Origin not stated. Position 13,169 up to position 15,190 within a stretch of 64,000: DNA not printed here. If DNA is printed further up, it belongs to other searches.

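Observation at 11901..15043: Two-gene CHAT (caspase-like) protease cassette with a 574-aa partner of no recognisable family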

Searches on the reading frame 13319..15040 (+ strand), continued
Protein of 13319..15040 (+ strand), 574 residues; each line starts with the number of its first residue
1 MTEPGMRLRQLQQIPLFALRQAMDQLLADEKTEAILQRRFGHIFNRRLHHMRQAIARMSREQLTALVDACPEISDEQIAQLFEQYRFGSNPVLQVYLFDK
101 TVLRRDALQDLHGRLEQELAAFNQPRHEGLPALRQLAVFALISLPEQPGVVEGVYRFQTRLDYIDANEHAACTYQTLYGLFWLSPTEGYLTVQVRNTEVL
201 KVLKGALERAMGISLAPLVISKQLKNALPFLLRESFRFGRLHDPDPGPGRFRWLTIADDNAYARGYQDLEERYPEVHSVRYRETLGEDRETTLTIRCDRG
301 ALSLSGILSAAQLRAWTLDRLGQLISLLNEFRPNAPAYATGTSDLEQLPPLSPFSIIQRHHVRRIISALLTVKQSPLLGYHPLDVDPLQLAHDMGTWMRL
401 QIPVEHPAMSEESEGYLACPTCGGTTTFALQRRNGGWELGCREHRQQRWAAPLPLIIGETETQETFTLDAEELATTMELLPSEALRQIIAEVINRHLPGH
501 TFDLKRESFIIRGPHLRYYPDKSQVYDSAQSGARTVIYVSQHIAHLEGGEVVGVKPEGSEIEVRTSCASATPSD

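Call 80: search_protein_families(library=pfam, proteins=[L020:8882-9946:+, L020:12295-12939:+, L021:7904-9082:+, L021:11867-13963:+, L022:4762-6282:-, L024:3750-4826:+, L024:7427-9265:-, L026:5920-8580:-, L023:2875-5847:+, L023:5860-7083:+], max_evalue=0.001)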
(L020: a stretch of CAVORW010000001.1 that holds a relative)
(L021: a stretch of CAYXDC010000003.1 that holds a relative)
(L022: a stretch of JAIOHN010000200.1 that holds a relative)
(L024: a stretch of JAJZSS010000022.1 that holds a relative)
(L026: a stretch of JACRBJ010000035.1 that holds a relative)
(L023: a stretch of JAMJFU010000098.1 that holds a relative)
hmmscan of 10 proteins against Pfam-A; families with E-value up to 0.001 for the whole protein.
L020:8882-9946:+ (355 aa): 2 families
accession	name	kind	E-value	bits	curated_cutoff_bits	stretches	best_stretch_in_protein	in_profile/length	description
PF25164.1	CoiA_N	-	8.9e-13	48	26.3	1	38-79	8-49/50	Competence protein CoiA, N-terminal domain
PF25169.1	DUF7830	-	8.5e-06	26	27.5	1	45-80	32-68/72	Domain of unknown function (DUF7830)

L020:12295-12939:+ (215 aa): 3 families
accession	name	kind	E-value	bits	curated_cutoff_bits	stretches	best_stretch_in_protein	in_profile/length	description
PF01712.25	dNK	-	3.5e-55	187.4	27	1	6-201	1-200/203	Deoxynucleoside kinase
PF13238.12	AAA_18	-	4.2e-05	24.4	29.4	1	6-144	1-112/128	AAA domain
PF13671.12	AAA_33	-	0.0004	21.2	27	0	5-149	1-124/143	AAA domain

L021:7904-9082:+ (393 aa): 1 family
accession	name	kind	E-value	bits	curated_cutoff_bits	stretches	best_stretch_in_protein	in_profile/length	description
PF09992.14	NAGPA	-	2.8e-08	34.6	25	1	182-296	52-168/169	Phosphodiester glycosidase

L021:11867-13963:+ (699 aa): 8 families
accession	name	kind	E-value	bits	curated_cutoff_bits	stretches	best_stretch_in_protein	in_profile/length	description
PF02518.31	HATPase_c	-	6e-23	81.8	26.4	1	583-691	2-108/111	Histidine kinase-, DNA gyrase B-, and HSP90-like ATPase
PF00512.31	HisKA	-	6.8e-13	48.9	26.9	1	469-536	2-66/66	His Kinase A (phospho-acceptor) domain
PF00672.30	HAMP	-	9.2e-10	39.1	25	1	289-341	1-52/53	HAMP domain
PF00989.32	PAS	-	1.3e-08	35.2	22.6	1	355-401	4-50/113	PAS fold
PF13426.13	PAS_9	-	1.1e-06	29.3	27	1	363-461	2-103/103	PAS domain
PF13188.13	PAS_8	-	0.00013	22.2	21.8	1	355-402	4-48/65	PAS domain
PF08448.16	PAS_4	-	0.00017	22.2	23.1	1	358-462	1-108/110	PAS fold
PF13581.12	HATPase_c_2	-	0.00027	21.4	27.4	0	591-668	40-110/127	Histidine kinase-like ATPase domain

L022:4762-6282:- (507 aa): 3 families
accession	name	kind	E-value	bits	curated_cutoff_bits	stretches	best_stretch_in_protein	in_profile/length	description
PF00478.31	IMPDH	-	5.8e-110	368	25.6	1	15-493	3-345/345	IMP dehydrogenase / GMP reductase domain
PF00571.33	CBS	-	7.1e-10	39.5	24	1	113-155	11-50/57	CBS domain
PF01070.24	FMN_dh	-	0.00012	21.7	24.9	0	296-388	226-305/350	FMN-dependent dehydrogenase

L024:3750-4826:+ (359 aa): 1 family
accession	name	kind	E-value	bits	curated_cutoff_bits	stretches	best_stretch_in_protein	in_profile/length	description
PF09992.14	NAGPA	-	4.9e-09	37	25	1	174-280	60-168/169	Phosphodiester glycosidase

L024:7427-9265:- (613 aa): 4 families
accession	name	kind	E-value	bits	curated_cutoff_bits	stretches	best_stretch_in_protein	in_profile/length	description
PF01380.27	SIS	-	1.7e-47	160.9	25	2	471-595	7-130/131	SIS domain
PF13522.11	GATase_6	-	2.3e-19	70.2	27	1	64-195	9-129/130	Glutamine amidotransferase domain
PF13537.11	GATase_7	-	1.8e-13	51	25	1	83-201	11-122/123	Glutamine amidotransferase domain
PF13230.11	GATase_4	-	1.4e-07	31.1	23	1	48-133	54-137/272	Glutamine amidotransferases class-II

L026:5920-8580:- (887 aa): 4 families
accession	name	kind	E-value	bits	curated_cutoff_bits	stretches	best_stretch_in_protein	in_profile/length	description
PF01590.32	GAF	-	2.9e-28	99.5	22.4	3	228-401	1-133/133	GAF domain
PF13185.12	GAF_2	-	5.1e-24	85.5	28.6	2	30-204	3-135/136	GAF domain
PF13492.12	GAF_3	-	5.7e-20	72.5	27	1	589-636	82-128/129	GAF domain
PF02518.31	HATPase_c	-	2.4e-14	54.1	26.4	1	759-883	4-110/111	Histidine kinase-, DNA gyrase B-, and HSP90-like ATPase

L023:2875-5847:+ (991 aa): 3 families
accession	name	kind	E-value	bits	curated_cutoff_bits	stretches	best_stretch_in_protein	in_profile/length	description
PF20703.3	nSTAND1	-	2.7e-31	110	27.1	1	159-506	1-331/379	Novel STAND NTPase 1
PF13191.12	AAA_16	-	2.9e-05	25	32.6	1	174-341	2-156/167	AAA ATPase domain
PF01637.24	ATPase_2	-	0.00031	21.1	33.2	1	174-212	1-39/225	ATPase domain predominantly from Archaea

L023:5860-7083:+ (408 aa): 1 family
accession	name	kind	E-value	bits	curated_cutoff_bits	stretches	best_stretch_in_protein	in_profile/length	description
PF00496.27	SBP_bac_5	-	2.1e-06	27.5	32.4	1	267-391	196-328/368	Bacterial extracellular solute-binding proteins, family 5 Middle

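Call 82: find_encoding_contigs(protein=P0025, flank=8000, max_places=2)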
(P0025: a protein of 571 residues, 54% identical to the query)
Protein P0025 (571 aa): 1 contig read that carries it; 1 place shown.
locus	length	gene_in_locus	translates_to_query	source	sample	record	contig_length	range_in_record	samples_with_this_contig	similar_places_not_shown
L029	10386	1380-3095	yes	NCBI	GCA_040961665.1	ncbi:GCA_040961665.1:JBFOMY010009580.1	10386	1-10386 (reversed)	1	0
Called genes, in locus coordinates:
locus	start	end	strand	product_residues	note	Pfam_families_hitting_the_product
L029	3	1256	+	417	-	?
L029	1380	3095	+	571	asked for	-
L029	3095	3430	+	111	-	PF19971:TCAD2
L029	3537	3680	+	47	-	-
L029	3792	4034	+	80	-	-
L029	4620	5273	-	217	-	PF00072:Response_reg, PF00196:GerE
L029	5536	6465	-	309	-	-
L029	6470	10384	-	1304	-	?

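Call 84: search_protein_families(library=pfam, proteins=[L029:3-1253:+, L029:3095-3427:+, L029:1380-3092:+, L009:2310-3122:+, L009:1784-2269:+], max_evalue=0.01)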
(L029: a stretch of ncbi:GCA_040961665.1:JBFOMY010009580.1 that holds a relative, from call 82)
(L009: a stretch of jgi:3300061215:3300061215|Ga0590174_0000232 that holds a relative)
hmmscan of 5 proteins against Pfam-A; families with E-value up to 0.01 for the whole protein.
L029:3-1253:+ (417 aa): 2 families
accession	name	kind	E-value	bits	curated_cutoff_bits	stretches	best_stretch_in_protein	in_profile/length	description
PF19971.4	TCAD2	-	1.2e-26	93.2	27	1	325-413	2-90/90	Ternary complex associated domain 2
PF00656.27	Peptidase_C14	-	1.9e-10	41.2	21.4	1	7-210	54-223/233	Caspase domain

L029:3095-3427:+ (111 aa): 1 family
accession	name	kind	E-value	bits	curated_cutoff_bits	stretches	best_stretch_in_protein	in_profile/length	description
PF19971.4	TCAD2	-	1.6e-13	51.1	27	1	19-101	4-87/90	Ternary complex associated domain 2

L029:1380-3092:+ (571 aa): 0 families

L009:2310-3122:+ (271 aa): 1 family
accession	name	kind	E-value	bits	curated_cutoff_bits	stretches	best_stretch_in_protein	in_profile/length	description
PF00656.27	Peptidase_C14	-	1.1e-24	87.9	21.4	1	3-265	2-230/233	Caspase domain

L009:1784-2269:+ (162 aa): 0 families

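Call 88: find_related_loci(query=A3, collection=viral_contigs, flank=6000)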
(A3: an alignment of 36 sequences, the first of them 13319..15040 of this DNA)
Query A3 (574 aa) in viral_contigs; peptide patterns used: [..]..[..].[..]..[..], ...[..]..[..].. (x = any residue, [..] = any of these).
93 stretches matched a pattern, but none encodes a relative of the query by tblastn (E <= 1e-3).

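Call 98: search_protein_families(library=padloc, proteins=[P0096, P0098, P0112, P0128, P0024, P0119, P0053, P0043], max_evalue=0.01)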
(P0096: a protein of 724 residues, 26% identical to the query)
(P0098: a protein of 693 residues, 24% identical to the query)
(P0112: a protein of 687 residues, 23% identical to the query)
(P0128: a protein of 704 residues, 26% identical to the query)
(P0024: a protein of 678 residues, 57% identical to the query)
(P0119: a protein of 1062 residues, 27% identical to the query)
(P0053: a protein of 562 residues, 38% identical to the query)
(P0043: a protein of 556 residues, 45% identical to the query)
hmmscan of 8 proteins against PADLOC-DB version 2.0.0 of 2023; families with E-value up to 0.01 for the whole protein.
P0096 (724 aa): 0 families

P0098 (693 aa): 0 families

P0112 (687 aa): 0 families

P0128 (704 aa): 0 families

P0024 (678 aa): 0 families

P0119 (1062 aa): 2 families
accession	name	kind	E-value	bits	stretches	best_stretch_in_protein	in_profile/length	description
PDLC02016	SAVED_CHAT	-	2.9e-14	50.9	1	571-929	61-276/498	-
PDLC03832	BovA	-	0.003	14.6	1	728-884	507-665/711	-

P0053 (562 aa): 0 families

P0043 (556 aa): 0 families
